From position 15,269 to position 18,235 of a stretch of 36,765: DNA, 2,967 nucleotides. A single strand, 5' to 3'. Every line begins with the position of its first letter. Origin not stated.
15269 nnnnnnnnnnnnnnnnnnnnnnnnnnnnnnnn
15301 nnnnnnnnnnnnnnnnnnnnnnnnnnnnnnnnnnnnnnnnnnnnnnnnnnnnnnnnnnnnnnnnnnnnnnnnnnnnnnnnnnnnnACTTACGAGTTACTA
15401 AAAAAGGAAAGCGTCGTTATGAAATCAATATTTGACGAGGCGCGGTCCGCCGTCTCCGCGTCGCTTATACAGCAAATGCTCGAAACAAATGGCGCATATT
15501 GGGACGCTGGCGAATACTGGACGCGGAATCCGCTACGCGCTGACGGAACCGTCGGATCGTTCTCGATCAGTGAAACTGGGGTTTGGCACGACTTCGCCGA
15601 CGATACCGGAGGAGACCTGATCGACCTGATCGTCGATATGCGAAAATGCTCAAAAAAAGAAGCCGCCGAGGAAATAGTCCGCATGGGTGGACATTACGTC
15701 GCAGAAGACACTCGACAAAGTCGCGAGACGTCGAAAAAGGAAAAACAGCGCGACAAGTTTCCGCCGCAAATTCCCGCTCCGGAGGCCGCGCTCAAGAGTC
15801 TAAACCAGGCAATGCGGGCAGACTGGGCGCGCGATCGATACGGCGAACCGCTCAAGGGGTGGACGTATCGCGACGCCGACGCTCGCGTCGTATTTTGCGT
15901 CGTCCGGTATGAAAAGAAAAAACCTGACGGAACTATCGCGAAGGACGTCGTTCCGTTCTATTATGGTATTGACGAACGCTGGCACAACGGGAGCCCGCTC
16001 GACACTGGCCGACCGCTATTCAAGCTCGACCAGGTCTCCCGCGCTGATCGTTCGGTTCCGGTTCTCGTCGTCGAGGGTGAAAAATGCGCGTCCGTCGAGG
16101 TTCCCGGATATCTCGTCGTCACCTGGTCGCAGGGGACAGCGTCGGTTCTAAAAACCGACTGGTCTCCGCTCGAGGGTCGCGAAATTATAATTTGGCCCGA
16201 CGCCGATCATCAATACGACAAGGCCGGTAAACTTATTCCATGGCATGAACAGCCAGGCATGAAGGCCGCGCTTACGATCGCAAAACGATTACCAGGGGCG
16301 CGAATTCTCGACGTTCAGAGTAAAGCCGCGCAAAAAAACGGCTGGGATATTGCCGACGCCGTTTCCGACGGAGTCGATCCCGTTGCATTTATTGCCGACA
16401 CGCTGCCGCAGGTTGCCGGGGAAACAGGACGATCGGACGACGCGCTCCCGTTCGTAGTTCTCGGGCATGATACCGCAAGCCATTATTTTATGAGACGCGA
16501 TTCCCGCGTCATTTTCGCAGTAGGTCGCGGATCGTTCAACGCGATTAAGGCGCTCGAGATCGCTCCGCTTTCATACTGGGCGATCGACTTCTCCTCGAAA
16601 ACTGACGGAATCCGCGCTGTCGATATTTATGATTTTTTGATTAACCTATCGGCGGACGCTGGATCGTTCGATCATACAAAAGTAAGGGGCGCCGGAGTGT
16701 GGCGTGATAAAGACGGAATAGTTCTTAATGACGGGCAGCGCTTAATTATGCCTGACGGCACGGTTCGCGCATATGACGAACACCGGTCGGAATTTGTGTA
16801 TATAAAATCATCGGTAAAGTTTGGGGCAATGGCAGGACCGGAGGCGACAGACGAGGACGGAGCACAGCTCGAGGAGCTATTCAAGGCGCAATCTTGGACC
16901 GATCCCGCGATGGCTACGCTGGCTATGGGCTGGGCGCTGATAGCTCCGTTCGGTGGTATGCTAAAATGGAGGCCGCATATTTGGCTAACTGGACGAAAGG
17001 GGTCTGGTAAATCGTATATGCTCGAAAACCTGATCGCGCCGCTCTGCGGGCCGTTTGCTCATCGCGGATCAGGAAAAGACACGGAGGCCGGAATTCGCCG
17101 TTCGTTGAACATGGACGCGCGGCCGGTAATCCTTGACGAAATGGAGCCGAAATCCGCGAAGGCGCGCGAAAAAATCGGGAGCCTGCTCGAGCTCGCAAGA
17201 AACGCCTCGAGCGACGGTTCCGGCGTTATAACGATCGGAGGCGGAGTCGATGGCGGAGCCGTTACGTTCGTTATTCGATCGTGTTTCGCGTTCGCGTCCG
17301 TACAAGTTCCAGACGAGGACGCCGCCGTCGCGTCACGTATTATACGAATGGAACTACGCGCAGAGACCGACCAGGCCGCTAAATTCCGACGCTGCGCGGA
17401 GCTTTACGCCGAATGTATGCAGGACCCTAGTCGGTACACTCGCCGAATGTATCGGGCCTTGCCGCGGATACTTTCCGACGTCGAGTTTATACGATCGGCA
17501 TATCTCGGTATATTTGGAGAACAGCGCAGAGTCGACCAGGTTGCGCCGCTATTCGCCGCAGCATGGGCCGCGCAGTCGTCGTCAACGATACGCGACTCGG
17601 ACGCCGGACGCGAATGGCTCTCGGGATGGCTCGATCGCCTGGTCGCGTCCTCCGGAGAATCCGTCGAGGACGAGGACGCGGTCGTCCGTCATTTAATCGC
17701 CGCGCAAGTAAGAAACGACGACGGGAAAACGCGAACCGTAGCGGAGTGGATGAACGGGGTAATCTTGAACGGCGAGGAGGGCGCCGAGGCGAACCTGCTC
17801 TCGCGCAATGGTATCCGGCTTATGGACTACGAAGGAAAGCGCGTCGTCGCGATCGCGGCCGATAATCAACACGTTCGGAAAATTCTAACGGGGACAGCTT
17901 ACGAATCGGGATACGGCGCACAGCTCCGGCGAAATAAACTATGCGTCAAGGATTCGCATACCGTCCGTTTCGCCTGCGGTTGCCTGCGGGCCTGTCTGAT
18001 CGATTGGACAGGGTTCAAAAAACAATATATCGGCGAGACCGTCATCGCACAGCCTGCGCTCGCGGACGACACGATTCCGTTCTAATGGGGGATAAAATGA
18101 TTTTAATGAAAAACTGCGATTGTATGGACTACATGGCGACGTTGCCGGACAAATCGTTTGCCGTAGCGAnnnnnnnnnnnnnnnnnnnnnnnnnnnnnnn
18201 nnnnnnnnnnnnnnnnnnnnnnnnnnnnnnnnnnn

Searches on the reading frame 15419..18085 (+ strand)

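Call 25: search_protein_families(library=phrogs, proteins=[window:15419-18085:+], max_evalue=0.00001)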
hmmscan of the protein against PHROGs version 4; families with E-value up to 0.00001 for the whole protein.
window:15419-18085:+ (888 aa): 7 families
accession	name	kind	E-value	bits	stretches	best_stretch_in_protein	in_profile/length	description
phrog_35358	-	DNA, RNA and nucleotide metabolism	1.5e-69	236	1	337-836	407-914/968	DNA primase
phrog_21086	-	unknown function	5.3e-37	128.7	1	405-861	131-597/617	-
phrog_4762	-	unknown function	1.4e-18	67.3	1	116-319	4-222/822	-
phrog_239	-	DNA, RNA and nucleotide metabolism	3.9e-18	66.8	1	41-326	51-306/801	DNA primase/helicase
phrog_6088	-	DNA, RNA and nucleotide metabolism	5.4e-07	29.4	1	136-264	142-244/772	DNA primase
phrog_47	-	DNA, RNA and nucleotide metabolism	2.1e-06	27.5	0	28-119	46-135/947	DNA primase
phrog_5629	-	DNA, RNA and nucleotide metabolism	2.6e-06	26.8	0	495-585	561-650/930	DNA primase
